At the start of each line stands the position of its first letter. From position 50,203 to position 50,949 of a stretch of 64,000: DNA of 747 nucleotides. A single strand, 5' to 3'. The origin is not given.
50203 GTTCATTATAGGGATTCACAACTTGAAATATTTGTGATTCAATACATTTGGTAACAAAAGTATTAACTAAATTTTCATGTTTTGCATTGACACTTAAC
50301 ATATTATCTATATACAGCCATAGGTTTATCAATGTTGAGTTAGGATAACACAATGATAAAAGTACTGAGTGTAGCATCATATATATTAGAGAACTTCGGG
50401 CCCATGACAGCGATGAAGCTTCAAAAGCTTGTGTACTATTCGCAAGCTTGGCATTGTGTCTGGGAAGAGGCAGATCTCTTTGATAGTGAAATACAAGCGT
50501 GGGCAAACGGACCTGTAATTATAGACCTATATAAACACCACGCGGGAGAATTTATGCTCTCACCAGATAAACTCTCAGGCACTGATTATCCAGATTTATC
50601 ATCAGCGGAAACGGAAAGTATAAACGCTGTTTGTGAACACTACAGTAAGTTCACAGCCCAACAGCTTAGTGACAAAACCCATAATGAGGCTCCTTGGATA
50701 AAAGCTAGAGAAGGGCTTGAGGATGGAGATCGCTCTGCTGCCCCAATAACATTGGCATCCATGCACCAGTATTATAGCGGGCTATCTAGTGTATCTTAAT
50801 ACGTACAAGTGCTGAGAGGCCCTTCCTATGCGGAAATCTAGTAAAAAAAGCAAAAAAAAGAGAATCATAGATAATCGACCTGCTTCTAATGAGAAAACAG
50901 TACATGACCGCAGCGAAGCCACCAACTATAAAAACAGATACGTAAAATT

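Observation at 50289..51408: Panacea (DUF4065) antitoxin with an unrecognised 158-aa partner, inserted against the 3' end of tRNA-Ser(GGA)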

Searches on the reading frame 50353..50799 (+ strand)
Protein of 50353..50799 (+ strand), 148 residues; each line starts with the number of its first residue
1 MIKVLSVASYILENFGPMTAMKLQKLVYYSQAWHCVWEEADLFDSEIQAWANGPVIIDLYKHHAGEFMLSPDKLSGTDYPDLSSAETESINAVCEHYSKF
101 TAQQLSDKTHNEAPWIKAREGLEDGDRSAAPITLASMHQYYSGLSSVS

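Call 4: search_protein_families(library=pfam, proteins=[window:50353-50799:+], max_evalue=1)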
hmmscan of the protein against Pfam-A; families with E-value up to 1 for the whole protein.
window:50353-50799:+ (148 aa): 1 family
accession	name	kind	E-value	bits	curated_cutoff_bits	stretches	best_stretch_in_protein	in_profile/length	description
PF13274.11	SocA_Panacea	-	1e-19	72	25.7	1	23-115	1-112/113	Antitoxin SocA-like, Panacea domain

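Call 5: search_protein_families(library=ncbifam, proteins=[window:50353-50799:+], max_evalue=1)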
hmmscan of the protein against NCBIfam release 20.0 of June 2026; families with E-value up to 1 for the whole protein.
window:50353-50799:+ (148 aa): 1 family
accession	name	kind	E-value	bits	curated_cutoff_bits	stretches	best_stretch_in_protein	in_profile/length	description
NF047745.1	SocA_antitoxin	equivalog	3.1e-09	36.7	190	1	17-117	20-131/176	type VI toxin-antitoxin system SocA family antitoxin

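Call 6: search_protein_families(library=padloc, proteins=[window:50353-50799:+], max_evalue=1)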
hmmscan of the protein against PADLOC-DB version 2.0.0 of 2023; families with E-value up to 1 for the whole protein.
window:50353-50799:+ (148 aa): 0 families

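Call 7: search_protein_families(library=phrogs, proteins=[window:50353-50799:+], max_evalue=1)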
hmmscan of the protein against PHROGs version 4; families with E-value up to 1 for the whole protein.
window:50353-50799:+ (148 aa): 3 families
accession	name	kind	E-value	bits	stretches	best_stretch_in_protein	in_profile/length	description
phrog_1281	-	unknown function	2.8e-36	126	1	1-145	7-154/195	-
phrog_10390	-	unknown function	1.1e-30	108.2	1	2-142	149-292/299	-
phrog_2079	-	unknown function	0.12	13.5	1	83-104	21-42/69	-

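Call 45: search_protein_families(library=pfam, alignment_id=A4, max_evalue=0.001)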
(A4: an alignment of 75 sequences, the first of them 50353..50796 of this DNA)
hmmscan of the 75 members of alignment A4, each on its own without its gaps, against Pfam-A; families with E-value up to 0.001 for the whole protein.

A. member 1, window:50353-50796:+ (148 aa): 1 family
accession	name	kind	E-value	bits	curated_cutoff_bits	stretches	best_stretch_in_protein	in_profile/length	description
PF13274.11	SocA_Panacea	-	1e-19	72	25.7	1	23-115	1-112/113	Antitoxin SocA-like, Panacea domain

B. families by the number of members that match (of 75 scanned): 1 family
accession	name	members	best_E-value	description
PF13274.11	SocA_Panacea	71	5.6e-22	Antitoxin SocA-like, Panacea domain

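Call 88: list_cluster_members(proteins=[window:50353-50796:+, window:52016-52789:-, window:47921-49144:+, window:54146-55111:+])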
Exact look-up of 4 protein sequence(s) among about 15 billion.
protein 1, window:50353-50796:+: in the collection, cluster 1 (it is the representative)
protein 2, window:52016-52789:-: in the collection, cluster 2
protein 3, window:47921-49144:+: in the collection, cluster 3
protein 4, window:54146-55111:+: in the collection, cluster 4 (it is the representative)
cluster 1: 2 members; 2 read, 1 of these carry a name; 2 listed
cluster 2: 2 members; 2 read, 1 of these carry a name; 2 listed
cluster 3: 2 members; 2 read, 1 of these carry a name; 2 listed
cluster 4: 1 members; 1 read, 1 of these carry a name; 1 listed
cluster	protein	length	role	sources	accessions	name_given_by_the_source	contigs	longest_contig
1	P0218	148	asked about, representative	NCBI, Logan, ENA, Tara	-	strand:- start:149415 stop:149861 length:447 start_codon:yes stop_codon:yes ...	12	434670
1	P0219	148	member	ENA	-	-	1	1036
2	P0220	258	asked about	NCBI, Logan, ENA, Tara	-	strand:+ start:147425 stop:148201 length:777 start_codon:yes stop_codon:yes ...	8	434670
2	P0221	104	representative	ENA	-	-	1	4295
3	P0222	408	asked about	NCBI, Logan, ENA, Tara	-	strand:- start:151067 stop:152293 length:1227 start_codon:yes stop_codon:yes ...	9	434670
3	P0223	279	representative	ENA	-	-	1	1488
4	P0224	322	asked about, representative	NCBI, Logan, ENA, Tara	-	strand:- start:145100 stop:146068 length:969 start_codon:yes stop_codon:yes ...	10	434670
